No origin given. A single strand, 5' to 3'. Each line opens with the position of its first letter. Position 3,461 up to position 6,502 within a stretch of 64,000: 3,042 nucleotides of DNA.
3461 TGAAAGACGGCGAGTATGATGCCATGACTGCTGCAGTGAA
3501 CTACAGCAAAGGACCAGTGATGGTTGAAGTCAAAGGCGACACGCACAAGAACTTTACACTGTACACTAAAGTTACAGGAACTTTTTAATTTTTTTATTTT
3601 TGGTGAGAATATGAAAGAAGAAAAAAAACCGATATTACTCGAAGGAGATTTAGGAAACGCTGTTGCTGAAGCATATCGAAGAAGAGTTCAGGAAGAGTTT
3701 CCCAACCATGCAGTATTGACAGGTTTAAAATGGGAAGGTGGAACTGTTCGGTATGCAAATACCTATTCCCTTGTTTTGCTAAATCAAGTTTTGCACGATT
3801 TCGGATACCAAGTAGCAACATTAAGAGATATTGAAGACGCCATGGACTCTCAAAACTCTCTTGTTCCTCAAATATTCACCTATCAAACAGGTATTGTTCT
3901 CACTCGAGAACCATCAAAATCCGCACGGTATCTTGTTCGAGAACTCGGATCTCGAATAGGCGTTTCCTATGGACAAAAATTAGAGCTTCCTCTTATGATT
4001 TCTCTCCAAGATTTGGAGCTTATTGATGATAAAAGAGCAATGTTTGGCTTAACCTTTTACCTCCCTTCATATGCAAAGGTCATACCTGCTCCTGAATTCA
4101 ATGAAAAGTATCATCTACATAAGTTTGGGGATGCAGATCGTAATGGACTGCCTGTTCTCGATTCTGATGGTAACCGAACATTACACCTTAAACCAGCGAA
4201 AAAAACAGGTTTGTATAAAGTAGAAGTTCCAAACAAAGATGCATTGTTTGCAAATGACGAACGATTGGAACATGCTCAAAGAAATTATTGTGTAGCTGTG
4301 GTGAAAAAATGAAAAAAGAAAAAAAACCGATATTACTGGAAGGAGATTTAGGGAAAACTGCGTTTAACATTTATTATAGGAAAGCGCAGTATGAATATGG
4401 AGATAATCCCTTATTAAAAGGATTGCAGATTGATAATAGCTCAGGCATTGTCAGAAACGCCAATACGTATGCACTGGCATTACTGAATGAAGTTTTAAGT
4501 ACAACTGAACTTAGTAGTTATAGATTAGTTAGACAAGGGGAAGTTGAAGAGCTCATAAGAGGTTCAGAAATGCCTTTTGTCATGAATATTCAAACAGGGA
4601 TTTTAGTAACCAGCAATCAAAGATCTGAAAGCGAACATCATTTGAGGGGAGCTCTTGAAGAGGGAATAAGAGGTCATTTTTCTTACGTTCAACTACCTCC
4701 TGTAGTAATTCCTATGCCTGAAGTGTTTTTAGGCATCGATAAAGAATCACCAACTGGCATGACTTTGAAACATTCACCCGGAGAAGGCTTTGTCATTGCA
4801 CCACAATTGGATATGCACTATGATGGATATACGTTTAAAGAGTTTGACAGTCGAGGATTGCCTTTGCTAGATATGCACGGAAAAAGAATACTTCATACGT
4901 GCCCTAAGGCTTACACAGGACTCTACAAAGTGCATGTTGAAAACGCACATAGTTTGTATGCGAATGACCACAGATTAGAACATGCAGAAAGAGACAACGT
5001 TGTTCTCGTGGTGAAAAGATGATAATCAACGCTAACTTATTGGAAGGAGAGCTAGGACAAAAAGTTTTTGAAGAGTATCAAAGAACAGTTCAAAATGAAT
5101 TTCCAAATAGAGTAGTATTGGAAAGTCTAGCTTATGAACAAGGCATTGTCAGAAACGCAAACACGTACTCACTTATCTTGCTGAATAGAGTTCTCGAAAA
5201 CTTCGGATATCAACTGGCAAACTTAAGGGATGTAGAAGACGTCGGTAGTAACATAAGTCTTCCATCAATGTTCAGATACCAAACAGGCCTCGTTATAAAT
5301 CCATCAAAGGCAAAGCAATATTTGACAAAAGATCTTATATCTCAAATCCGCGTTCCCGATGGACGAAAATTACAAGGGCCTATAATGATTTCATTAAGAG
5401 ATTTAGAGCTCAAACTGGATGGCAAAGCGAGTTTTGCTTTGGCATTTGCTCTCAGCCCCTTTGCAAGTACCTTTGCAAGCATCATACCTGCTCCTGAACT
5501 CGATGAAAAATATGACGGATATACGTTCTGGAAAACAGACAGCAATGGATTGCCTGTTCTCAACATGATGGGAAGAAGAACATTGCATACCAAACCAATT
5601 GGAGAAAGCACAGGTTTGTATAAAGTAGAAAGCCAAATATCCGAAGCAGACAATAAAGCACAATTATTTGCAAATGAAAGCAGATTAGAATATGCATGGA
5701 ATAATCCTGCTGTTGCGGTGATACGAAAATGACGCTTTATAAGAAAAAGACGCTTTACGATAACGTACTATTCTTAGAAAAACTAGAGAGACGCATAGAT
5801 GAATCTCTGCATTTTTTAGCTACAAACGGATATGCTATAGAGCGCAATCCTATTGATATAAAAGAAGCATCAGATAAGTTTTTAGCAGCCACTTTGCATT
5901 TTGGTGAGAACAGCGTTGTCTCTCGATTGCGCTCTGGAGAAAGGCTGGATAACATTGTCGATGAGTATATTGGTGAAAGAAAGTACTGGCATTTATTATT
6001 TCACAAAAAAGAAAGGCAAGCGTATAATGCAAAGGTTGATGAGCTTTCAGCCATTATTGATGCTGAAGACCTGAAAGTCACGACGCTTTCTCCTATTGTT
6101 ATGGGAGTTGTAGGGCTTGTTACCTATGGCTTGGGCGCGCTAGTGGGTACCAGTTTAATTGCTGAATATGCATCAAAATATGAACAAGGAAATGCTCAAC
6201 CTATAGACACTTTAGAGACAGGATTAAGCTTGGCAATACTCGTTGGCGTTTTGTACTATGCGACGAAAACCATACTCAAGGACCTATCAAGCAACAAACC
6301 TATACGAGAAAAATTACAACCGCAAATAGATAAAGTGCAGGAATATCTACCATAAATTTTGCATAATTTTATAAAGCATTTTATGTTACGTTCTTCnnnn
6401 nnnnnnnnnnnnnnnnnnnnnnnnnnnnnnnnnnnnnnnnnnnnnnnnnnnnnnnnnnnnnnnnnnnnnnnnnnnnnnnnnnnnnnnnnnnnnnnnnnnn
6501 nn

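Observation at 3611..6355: Four translationally coupled genes: three tandem paralogs of an unrecognised ~235-aa family plus a small membrane protein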

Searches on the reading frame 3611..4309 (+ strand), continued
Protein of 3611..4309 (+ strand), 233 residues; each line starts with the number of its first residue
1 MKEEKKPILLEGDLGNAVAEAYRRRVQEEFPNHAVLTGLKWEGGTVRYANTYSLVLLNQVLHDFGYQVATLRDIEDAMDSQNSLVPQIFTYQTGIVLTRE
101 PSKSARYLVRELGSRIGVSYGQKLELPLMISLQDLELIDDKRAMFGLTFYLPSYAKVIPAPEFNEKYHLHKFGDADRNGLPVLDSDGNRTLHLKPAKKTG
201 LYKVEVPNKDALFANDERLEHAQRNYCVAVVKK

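Call 75: search_solved_structures(query=A3, max_evalue=10, show_alignments=2)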
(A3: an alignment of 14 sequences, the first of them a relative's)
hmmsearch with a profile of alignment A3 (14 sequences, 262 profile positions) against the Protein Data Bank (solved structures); distinct sequences matched with E-value up to 10: 1.
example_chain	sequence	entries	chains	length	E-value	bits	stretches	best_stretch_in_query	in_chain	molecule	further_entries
9u78_A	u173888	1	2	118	0.65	12.4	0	74-101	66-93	Single Chain Protein of De Novo Designed Helix Bundles-4EH2 with KDPV Loop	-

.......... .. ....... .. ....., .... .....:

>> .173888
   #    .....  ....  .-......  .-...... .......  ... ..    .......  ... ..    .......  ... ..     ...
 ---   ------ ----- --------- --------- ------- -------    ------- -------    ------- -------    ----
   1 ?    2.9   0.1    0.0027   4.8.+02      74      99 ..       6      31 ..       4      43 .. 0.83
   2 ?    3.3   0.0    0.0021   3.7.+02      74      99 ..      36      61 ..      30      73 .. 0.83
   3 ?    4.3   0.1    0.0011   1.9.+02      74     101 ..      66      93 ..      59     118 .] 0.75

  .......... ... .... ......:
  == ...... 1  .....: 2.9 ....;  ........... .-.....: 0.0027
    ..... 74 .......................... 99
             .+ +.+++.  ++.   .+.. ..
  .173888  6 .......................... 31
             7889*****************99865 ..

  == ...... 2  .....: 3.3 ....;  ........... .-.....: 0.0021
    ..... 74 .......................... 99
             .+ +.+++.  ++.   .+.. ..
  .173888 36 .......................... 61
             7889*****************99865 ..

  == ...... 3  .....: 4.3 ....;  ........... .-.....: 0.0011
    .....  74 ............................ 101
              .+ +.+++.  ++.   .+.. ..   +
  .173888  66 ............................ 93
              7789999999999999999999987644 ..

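Call 87: find_related_loci(query=A4, collection=viral_contigs, flank=5000)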
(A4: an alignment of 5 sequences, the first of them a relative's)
Query A4 (286 aa) in viral_contigs; peptide patterns used: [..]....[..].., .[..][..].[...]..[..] (x = any residue, [..] = any of these).
138 stretches matched a pattern, but none encodes a relative of the query by tblastn (E <= 1e-3).

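Call 91: fold_search(model_id=the predicted structure, library=viral)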
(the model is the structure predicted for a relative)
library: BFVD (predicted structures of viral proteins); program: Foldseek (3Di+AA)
matches with E <= 10: 161; with E <= 0.001: 0
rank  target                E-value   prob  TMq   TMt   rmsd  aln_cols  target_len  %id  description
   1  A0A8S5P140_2          9.3e-02  0.38  0.35  0.09   8.2       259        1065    5  Spore coat protein H kinase fold, TRANSFERASE [Myoviridae sp. ctrCp2]
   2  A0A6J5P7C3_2          1.6e-01  0.05  0.13  0.04  16.3       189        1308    9  Uncharacterized protein [uncultured Caudovirales phage]
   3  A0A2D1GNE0            3.4e-01  0.02  0.09  0.13  13.5       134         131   10  (no name in the UniProt tables at hand)
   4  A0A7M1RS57            6.1e-01  0.14  0.28  0.11   6.7       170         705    9  Uncharacterized protein [uncultured phage cr7_1]
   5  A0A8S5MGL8            7.3e-01  0.07  0.27  0.11  16.1       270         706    6  Tail collar fiber protein [Podoviridae sp. ctqve24]
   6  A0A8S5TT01            8.3e-01  0.11  0.26  0.14   6.9       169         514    6  Uncharacterized protein [CrAss-like virus sp. ct3KQ27]
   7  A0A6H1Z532            8.3e-01  0.03  0.09  0.17  14.6       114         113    9  (no name in the UniProt tables at hand)
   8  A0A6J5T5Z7            8.3e-01  0.03  0.15  0.17  15.6       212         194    8  Uncharacterized protein [uncultured Caudovirales phage]
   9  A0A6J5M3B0            8.8e-01  0.01  0.11  0.14  16.5       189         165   14  Uncharacterized protein [uncultured Caudovirales phage]
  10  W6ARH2                9.4e-01  0.04  0.15  0.24  14.2       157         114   10  Uncharacterized protein [Erwinia phage Ea35-70]
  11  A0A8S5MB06            1.0e+00  0.14  0.37  0.17   9.6       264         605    4  Tail collar fiber protein [Siphoviridae sp. ctsDY37]
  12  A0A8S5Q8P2            1.0e+00  0.08  0.15  0.34   9.6        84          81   11  Uncharacterized protein [Siphoviridae sp. ctdVv30]
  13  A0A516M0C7            1.1e+00  0.01  0.11  0.10  20.2       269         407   11  (no name in the UniProt tables at hand)
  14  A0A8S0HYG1            1.5e+00  0.01  0.10  0.10  18.1       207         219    9  (no name in the UniProt tables at hand)
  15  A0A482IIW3            1.5e+00  0.02  0.16  0.17  17.1       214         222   12  (no name in the UniProt tables at hand)
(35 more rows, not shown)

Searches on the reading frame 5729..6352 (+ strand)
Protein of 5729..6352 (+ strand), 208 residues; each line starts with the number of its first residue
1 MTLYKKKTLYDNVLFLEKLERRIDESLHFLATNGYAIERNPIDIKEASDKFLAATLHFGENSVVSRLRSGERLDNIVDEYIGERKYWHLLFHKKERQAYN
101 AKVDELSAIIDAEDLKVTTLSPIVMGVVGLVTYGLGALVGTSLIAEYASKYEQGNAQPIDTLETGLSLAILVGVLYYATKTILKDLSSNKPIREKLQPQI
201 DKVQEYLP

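Call 5: search_protein_families(library=pfam, proteins=[window:5729-6352:+], max_evalue=1)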
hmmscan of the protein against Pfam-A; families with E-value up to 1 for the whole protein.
window:5729-6352:+ (208 aa): 1 family
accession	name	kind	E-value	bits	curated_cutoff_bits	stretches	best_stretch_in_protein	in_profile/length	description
PF03611.19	EIIC-GAT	-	0.033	13.7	24.2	1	123-199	220-289/394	PTS system sugar-specific permease component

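Call 6: search_protein_families(library=ncbifam, proteins=[window:5729-6352:+], max_evalue=1)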
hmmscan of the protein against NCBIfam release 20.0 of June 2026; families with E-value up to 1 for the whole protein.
window:5729-6352:+ (208 aa): 0 families

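Call 17: search_protein_families(library=phrogs, proteins=[window:5729-6352:+], max_evalue=1)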
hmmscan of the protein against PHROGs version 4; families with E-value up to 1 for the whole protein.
window:5729-6352:+ (208 aa): 0 families

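Call 27: search_protein_families(library=padloc, proteins=[window:5729-6352:+], max_evalue=1)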
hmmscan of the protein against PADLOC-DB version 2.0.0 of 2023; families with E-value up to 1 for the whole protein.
window:5729-6352:+ (208 aa): 0 families

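Call 68: find_homologous_proteins(query=window:5729-6352:+, max_evalue=0.001)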
Query window:5729-6352:+ (208 aa): 1 proteins with E <= 0.001 among 1178 candidates.
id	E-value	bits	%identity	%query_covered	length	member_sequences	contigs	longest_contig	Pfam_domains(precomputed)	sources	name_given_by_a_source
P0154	1.9e-129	447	100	100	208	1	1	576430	-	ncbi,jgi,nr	ncbi:hypothetical protein C4573_03645 [Candidatus Woesearchaeota archaeon]|nr:MAG: hypothetical prot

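Call 85: search_solved_structures(query=window:5729-6352:+, max_evalue=1)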
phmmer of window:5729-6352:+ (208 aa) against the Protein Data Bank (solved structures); distinct sequences matched with E-value up to 1: 1.
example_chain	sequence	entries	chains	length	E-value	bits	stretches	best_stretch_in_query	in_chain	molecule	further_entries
7qbm_P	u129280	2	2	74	0.78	12.6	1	86-135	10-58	Cathepsin K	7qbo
